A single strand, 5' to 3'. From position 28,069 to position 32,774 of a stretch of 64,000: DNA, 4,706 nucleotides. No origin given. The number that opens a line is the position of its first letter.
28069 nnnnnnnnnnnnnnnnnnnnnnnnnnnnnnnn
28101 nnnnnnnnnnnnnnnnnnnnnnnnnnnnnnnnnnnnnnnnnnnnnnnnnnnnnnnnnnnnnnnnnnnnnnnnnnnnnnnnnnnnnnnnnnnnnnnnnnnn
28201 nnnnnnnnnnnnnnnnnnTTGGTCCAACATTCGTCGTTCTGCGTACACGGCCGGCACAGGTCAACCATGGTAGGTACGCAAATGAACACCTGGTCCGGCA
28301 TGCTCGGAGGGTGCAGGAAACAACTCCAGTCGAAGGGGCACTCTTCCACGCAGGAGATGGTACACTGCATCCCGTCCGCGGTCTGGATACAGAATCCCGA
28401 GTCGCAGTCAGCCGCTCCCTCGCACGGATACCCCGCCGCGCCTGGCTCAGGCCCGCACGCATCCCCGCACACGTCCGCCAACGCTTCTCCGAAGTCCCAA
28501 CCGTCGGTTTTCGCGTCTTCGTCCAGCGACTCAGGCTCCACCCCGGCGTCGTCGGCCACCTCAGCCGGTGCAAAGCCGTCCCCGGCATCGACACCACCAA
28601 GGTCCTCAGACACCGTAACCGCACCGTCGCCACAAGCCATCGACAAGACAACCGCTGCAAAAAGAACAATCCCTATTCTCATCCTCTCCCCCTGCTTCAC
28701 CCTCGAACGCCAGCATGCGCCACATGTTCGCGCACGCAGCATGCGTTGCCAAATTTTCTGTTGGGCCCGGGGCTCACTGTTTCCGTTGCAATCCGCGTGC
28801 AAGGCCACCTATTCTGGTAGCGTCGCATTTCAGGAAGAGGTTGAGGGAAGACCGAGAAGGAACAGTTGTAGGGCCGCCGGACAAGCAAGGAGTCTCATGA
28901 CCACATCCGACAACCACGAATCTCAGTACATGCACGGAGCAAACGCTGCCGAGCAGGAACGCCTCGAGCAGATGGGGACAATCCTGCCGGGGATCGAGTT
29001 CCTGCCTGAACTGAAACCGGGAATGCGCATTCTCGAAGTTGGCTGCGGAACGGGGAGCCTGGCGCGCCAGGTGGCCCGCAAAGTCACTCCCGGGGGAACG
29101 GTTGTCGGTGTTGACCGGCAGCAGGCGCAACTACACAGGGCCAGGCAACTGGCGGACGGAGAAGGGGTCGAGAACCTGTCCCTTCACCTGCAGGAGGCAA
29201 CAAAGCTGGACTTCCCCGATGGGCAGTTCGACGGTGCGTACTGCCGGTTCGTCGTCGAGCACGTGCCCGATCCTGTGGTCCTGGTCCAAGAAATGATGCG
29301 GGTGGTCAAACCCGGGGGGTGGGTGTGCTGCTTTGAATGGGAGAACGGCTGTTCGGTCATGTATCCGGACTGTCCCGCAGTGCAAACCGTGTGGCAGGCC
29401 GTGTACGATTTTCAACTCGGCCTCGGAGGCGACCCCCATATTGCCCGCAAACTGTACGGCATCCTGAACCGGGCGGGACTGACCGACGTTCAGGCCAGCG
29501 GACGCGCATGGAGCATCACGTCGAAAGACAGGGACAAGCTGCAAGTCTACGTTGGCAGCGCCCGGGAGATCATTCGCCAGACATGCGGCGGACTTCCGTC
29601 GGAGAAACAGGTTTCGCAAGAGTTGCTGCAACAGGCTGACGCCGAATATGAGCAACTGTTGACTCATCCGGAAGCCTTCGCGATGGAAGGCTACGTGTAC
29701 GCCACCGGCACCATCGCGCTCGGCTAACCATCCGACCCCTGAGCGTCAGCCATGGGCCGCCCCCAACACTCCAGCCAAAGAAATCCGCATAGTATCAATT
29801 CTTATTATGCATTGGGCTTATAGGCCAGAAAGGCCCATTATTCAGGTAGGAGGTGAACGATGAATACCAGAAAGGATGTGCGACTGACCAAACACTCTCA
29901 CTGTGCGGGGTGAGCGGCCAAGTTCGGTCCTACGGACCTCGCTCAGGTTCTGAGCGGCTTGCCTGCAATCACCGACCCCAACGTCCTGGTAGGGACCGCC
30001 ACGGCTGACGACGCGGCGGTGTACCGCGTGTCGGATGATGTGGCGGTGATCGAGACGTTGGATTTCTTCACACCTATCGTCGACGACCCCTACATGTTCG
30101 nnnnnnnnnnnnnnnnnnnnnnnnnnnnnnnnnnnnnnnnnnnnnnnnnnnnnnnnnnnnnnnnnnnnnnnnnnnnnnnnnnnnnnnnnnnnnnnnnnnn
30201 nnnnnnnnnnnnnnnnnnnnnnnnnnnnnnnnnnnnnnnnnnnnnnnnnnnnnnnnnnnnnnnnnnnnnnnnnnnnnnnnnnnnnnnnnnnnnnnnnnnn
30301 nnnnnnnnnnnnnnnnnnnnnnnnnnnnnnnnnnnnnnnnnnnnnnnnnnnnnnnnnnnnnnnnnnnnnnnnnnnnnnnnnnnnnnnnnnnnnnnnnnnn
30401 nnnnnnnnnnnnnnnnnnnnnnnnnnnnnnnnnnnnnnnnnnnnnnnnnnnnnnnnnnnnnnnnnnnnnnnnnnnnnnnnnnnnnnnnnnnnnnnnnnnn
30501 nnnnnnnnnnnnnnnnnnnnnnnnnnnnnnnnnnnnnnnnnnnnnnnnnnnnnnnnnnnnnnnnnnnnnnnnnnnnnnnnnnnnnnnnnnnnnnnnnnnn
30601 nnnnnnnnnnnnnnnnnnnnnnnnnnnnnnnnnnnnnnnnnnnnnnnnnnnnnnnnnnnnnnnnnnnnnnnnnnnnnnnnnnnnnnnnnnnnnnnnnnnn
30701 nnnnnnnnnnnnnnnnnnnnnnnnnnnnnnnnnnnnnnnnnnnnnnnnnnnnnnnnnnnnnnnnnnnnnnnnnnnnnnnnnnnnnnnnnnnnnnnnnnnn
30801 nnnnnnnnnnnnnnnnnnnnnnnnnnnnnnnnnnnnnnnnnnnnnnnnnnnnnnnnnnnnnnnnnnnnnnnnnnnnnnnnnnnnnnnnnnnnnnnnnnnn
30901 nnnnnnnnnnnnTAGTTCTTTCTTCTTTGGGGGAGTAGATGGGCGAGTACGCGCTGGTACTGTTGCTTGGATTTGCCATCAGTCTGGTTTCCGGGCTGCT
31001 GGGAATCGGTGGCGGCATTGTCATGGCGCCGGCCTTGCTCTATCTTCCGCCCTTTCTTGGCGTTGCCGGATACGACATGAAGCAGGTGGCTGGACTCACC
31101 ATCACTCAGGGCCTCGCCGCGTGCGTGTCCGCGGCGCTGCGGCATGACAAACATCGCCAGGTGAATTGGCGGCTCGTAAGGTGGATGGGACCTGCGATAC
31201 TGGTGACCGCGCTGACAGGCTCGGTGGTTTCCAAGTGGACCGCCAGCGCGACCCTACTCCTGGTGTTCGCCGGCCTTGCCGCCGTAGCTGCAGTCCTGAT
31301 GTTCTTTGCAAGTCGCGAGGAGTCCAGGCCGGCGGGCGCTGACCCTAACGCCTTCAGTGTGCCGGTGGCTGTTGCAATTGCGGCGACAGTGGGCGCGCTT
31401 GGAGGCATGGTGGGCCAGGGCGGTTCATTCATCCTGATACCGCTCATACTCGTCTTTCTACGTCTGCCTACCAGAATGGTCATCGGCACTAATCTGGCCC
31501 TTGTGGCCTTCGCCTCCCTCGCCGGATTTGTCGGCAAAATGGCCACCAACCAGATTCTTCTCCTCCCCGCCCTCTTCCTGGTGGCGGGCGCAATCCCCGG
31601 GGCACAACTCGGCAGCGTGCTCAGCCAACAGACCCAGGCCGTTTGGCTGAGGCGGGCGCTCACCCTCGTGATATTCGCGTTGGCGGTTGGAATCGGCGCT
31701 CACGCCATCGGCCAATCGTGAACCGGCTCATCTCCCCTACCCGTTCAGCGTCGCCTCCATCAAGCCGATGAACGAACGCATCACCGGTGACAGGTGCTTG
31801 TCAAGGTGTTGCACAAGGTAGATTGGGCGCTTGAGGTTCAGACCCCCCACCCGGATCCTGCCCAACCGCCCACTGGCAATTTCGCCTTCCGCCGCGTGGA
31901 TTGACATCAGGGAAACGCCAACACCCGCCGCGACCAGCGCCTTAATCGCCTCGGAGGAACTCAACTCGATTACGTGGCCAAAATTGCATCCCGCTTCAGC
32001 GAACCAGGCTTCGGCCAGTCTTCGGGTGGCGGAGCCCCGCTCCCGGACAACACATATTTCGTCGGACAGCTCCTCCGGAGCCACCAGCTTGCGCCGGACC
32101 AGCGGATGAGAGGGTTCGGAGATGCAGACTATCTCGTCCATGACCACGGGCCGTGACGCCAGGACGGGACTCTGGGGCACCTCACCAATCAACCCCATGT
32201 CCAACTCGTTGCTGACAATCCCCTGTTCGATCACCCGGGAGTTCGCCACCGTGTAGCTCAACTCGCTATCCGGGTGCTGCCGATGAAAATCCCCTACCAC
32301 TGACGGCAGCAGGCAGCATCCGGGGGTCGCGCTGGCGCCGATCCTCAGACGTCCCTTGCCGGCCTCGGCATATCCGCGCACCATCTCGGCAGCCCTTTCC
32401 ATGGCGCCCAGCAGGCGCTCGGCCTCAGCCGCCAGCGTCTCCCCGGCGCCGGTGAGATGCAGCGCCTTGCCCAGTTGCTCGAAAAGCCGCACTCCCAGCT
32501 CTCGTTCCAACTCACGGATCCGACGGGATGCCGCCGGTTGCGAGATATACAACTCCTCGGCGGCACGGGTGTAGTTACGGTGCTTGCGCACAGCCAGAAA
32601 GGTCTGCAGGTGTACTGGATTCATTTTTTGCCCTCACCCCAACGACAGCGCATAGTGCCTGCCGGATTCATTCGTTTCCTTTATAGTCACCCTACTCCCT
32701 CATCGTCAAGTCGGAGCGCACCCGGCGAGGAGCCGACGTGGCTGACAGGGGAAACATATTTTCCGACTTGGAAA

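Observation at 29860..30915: Selenocysteine-containing SelD with a candidate downstream SECIS hairpin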

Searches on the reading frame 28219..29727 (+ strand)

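Call 7: search_protein_families(library=ncbifam, proteins=[window:28219-29727:+])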
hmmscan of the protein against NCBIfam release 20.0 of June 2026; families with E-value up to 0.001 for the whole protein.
window:28219-29727:+ (502 aa): 41 families (the best 25 are shown)
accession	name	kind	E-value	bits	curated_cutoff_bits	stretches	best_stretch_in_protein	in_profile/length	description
NF001243.0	PRK00216.1-4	equivalog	1.7e-18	66.9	235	1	265-375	45-155/237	demethylmenaquinone methyltransferase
TIGR02752.1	MenG_heptapren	equivalog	8.5e-18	64.7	419.85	1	265-375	43-153/231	demethylmenaquinone methyltransferase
NF041536.1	ArsM_DUF2284_UU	exception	5.9e-16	57.9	575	1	263-368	72-177/459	arsenite methyltransferase/DUF2284 domain selenoprotein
NF001244.0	PRK00216.1-5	equivalog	8.4e-16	58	216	1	266-375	47-157/236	bifunctional demethylmenaquinone methyltransferase/2-methoxy-6-polyprenyl-1,4-benzoquinol methylase UbiE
NF001240.0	PRK00216.1-1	equivalog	8.4e-16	57.8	378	1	264-375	60-172/251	bifunctional demethylmenaquinone methyltransferase/2-methoxy-6-polyprenyl-1,4-benzoquinol methylase UbiE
NF047649.1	MTase_UXPK_star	exception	1.7e-15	56.8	460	1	262-368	72-178/283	methyltransferase/UXPK-star double selenoprotein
TIGR01983.1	UbiG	equivalog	2.6e-15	56.3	102.95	1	266-369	49-149/228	bifunctional 2-polyprenyl-6-hydroxyphenol methylase/3-demethylubiquinol 3-O-methyltransferase UbiG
NF052510.1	methyltran_MpqE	exception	3e-15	56.3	335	1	266-378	45-158/234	methyl-plastoquinone biosynthesis methyltransferase MpqE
NF041537.1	ArsM_AhpD_UU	exception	3.3e-15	55.7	510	1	264-369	73-178/345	arsenite methyltransferase/AhpD domain selenoprotein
TIGR01934.1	MenG_MenH_UbiE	subfamily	4.9e-15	55.4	158.35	1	267-375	39-145/223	ubiquinone/menaquinone biosynthesis methyltransferase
NF008823.0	PRK11873.1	subfamily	1e-13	51.4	263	1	213-369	29-179/272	arsenite methyltransferase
NF045667.1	MTase_DVU1556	equivalog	1.1e-13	51.2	155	1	264-369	19-117/213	DVU_1556 family methyltransferase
NF038261.1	rhodoquin_RquA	equivalog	3.6e-13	49.8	175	1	262-394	44-175/218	rhodoquinone biosynthesis methyltransferase RquA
NF043040.1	corrin_prot_MT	hypoth_equivalog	1.2e-12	47.8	180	1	265-369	38-145/216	corrinoid protein-associated methyltransferase CpaM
NF040703.1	cyclopro_CfaB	exception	3.7e-11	42.4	650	1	264-371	156-263/393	C17 cyclopropane fatty acid synthase CfaB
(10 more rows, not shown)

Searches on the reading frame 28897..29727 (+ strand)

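Call 39: search_protein_families(library=pfam, proteins=[window:28897-29727:+], max_evalue=0.00001)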
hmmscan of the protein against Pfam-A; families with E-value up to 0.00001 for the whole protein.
window:28897-29727:+ (276 aa): 9 families
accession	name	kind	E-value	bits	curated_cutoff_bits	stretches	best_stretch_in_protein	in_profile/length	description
PF08241.18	Methyltransf_11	-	3.3e-24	85.8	21.2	1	46-145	1-95/95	Methyltransferase domain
PF13847.12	Methyltransf_31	-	2.4e-23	82.9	27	1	40-144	2-108/145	Methyltransferase domain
PF13649.12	Methyltransf_25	-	2.9e-23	82.8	27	1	45-141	1-97/97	Methyltransferase domain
PF13489.12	Methyltransf_23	-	3.2e-20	72.9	27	1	34-199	14-163/164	Methyltransferase domain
PF01209.24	Ubie_methyltran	-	8e-18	65.1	20.1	1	40-149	46-155/233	ubiE/COQ5 methyltransferase family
PF08242.18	Methyltransf_12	-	2.1e-17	64.1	30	1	46-143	1-98/98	Methyltransferase domain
PF08704.16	GCD14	-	1.2e-09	38.6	26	1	37-146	36-145/247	tRNA methyltransferase complex GCD14 subunit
PF01135.25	PCMT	-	1.9e-09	38.1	20.3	1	33-103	66-135/210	Protein-L-isoaspartate(D-aspartate) O-methyltransferase (PCMT)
PF02353.26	CMAS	-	2e-06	27.8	27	1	38-123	59-140/273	Mycolic acid cyclopropane synthetase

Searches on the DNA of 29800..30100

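Call 9: search_rna_families(source=window, start=29800, end=30100, threshold=evalue, max_evalue=10, show_alignments=5)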
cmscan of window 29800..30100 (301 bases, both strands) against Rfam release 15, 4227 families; matches with E-value up to 10: 1.
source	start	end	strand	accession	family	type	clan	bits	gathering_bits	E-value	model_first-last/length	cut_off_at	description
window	29978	30063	+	RF03647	mir-7640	Gene; miRNA;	-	16.8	90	0.56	1-60/60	no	mir-7640 microRNA precursor family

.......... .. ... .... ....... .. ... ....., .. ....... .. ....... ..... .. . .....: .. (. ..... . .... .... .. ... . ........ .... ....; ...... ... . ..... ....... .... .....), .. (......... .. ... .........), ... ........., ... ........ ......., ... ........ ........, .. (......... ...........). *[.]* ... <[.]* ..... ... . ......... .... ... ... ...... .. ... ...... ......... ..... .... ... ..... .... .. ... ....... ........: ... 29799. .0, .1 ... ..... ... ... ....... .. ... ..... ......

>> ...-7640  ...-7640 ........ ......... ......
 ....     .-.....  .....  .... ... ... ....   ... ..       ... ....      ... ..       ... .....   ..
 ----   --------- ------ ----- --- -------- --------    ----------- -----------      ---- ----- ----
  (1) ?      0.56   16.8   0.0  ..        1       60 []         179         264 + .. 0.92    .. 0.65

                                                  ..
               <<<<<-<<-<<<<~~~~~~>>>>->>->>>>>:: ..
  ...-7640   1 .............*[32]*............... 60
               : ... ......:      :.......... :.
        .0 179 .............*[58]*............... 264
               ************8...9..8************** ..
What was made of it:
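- On Rfam SECIS families: No SECIS hit at E <= 10 in 29800-30100 (call 9).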

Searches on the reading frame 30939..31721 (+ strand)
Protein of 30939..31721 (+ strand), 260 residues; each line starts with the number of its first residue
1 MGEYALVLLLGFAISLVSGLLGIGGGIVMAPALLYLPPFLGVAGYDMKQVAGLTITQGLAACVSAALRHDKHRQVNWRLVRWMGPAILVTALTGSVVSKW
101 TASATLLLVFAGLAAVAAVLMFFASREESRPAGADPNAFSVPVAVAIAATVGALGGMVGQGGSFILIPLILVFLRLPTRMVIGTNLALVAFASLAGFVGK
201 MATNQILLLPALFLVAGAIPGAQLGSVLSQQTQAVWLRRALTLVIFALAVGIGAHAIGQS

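Call 7: search_protein_families(library=ncbifam, proteins=[window:30939-31721:+])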
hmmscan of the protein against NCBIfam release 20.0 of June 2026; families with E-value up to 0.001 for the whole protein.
window:30939-31721:+ (260 aa): 0 families

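Call 38: search_protein_families(library=pfam, proteins=[window:30939-31721:+], max_evalue=0.00001)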
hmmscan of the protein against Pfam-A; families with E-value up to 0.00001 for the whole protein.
window:30939-31721:+ (260 aa): 1 family
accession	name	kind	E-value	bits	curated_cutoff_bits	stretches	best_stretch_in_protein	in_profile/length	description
PF01925.25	TauE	-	3.8e-42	145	32.6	1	8-250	2-235/237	Sulfite exporter TauE/SafE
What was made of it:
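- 30939..31721 (+): TauE/SafE (TSUP) family membrane protein, 23 nt after selD and probably co-transcribed. PF01925 145 bits (call 38).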

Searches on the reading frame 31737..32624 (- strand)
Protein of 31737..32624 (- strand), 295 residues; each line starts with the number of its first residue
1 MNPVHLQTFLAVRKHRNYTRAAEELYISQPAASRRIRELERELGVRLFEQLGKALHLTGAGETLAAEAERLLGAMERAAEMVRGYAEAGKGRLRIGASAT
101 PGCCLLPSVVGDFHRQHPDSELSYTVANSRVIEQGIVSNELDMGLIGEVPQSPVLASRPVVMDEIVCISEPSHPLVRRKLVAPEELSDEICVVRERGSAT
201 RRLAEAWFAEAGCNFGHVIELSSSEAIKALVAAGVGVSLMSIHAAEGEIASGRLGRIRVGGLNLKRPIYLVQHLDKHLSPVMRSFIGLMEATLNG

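Call 7: search_protein_families(library=ncbifam, proteins=[window:31737-32624:-])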
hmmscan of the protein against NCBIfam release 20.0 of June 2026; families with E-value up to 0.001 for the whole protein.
window:31737-32624:- (295 aa): 52 families (the best 25 are shown)
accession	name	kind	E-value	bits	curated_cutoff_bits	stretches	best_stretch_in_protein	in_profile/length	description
NF040786.1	LysR_Sec_metab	equivalog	4.2e-64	216.4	250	1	1-290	1-295/298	selenium metabolism-associated LysR family transcriptional regulator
NF040889.1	trans_reg_YeiE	equivalog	1.3e-54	185.4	480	1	6-287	8-284/288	DNA-binding transcriptional regulator YeiE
TIGR03339.1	phn_lysR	subfamily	1.1e-51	175.8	341.1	1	6-288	2-278/279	aminoethylphosphonate catabolism associated LysR family transcriptional regulator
NF008095.0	PRK10837.1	subfamily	2.6e-51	174.6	281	1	6-288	8-285/290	LysR family transcriptional regulator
NF045990.1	TransRegCbbRRhodb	equivalog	1.1e-47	162.6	450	1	6-284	11-291/304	LysR family regulator CbbR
NF008416.0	PRK11242.1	equivalog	4.7e-41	141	277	1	5-292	5-290/300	transcriptional regulator CynR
NF053705.1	TransRegGltCGpos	equivalog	1.5e-40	139.3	350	1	5-289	5-289/300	glutamate biosynthesis transcriptional regulator GltC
NF047520.1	trans_act_CidR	equivalog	1.9e-39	135.6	415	1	4-291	4-290/292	cidABC operon transcriptional activator CidR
TIGR02424.1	TF_pcaQ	equivalog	8.2e-37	126.7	303.8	1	5-288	7-293/300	pca operon transcription factor PcaQ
NF047711.1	PutUtilRegPtrR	equivalog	1.5e-33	116.2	400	1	1-243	1-237/283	putrescine utilization regulator PtrR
NF009327.0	PRK12684.1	subfamily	2e-31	109.4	402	1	11-293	12-295/313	CysB family HTH-type transcriptional regulator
NF008239.0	PRK11013.1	equivalog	8.2e-31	107.2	288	1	5-245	8-248/309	LysR family transcriptional regulator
NF008352.0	PRK11139.1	subfamily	1.8e-29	102.8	288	1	6-289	11-288/305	transcriptional regulator GcvA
NF045775.1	acetoin_reg_AlsR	exception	2.8e-29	102.5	430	1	3-242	3-244/290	acetoin biosynthesis transcriptional regulator AlsR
NF007385.0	PRK09906.1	equivalog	3.6e-29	101.8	356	1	4-243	4-244/296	DNA-binding transcriptional regulator HcaR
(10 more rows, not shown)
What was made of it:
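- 31737..32624 (-): LysR-family regulator, convergent with tauE. Best NCBIfam hit is NF040786, selenium metabolism-associated LysR, at 216 bits, below the cut-off of 250 (call 7).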
